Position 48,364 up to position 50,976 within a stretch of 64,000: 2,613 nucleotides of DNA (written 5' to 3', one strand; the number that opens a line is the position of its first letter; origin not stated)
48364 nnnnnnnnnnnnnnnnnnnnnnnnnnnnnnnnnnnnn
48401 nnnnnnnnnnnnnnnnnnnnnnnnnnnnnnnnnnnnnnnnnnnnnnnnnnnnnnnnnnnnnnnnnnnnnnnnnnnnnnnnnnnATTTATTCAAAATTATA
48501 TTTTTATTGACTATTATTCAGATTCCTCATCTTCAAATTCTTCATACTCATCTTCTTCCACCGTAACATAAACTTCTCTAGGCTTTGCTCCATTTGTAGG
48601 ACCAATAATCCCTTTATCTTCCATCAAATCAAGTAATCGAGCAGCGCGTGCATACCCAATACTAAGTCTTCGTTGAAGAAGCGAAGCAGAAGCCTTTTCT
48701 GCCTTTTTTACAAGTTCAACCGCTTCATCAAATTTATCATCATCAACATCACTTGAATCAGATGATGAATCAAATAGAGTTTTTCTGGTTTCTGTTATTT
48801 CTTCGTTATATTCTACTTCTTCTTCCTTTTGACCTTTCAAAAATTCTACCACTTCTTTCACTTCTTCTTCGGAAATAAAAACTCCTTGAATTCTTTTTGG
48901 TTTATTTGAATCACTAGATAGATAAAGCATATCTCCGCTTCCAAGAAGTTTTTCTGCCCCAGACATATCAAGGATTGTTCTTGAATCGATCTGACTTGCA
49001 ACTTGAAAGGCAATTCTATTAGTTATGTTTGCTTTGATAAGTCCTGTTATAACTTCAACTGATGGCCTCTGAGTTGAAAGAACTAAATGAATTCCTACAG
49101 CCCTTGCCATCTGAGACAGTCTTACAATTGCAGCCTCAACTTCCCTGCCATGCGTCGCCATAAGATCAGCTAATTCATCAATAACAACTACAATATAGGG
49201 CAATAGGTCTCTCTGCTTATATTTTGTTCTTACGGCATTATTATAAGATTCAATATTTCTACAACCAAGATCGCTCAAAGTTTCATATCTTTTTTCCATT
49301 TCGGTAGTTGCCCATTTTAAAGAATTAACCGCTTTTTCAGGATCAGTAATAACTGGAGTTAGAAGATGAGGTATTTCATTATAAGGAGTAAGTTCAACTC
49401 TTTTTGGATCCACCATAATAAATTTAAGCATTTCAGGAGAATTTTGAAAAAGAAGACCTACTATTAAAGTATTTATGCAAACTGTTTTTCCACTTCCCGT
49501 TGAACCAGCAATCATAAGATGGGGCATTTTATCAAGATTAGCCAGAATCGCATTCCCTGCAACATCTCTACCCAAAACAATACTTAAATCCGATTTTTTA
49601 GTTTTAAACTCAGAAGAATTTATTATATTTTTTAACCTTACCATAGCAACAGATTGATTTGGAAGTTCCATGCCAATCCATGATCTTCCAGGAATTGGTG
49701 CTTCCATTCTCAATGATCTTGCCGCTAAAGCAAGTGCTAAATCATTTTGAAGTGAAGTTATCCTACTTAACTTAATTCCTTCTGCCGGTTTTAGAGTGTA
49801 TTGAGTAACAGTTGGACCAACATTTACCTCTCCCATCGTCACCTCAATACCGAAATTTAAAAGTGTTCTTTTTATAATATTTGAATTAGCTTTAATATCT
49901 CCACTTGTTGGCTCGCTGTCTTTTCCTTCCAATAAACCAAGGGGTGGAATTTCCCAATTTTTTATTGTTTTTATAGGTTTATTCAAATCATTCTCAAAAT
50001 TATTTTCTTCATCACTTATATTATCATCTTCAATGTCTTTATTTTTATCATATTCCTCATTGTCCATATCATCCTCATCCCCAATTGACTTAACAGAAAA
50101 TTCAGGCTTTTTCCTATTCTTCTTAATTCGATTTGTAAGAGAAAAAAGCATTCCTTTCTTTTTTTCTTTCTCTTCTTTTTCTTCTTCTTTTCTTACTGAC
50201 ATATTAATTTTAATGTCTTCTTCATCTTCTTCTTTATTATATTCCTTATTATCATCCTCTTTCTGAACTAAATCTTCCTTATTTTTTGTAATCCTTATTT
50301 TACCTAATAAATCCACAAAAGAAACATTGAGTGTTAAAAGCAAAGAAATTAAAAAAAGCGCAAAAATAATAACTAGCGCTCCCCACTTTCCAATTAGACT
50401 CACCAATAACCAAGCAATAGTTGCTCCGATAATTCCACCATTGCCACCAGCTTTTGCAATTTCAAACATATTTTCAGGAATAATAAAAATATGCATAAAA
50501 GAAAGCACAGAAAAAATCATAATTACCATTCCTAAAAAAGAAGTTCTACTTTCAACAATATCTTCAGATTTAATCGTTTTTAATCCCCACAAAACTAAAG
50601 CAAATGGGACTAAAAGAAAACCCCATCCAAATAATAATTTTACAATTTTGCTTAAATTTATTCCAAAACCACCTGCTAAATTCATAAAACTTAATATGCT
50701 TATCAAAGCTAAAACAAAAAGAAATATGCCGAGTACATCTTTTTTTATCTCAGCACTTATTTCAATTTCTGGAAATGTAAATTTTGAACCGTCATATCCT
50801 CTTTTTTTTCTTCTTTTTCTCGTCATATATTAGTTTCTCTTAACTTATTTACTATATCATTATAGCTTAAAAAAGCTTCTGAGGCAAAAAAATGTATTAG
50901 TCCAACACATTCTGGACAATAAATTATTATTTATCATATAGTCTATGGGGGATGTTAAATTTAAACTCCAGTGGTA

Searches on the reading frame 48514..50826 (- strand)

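Call 75: search_protein_families(library=pfam, proteins=[window:48514-50826:-], max_evalue=0.00001)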
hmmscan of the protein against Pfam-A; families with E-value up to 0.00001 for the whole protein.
window:48514-50826:- (770 aa): 4 families
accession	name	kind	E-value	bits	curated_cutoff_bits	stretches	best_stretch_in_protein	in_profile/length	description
PF01580.24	FtsK_SpoIIIE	-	7.2e-63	212.4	24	1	397-590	1-221/221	FtsK/SpoIIIE family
PF17854.6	FtsK_alpha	-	1.3e-27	96.4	22.9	1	293-390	1-101/101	FtsK alpha domain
PF09397.16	FtsK_gamma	-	5.1e-26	90.6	30.6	1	695-755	3-63/63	Ftsk gamma domain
PF13491.11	FtsK_4TM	-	8e-15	55.4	23.1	1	48-177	44-170/171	4TM region of DNA translocase FtsK/SpoIIIE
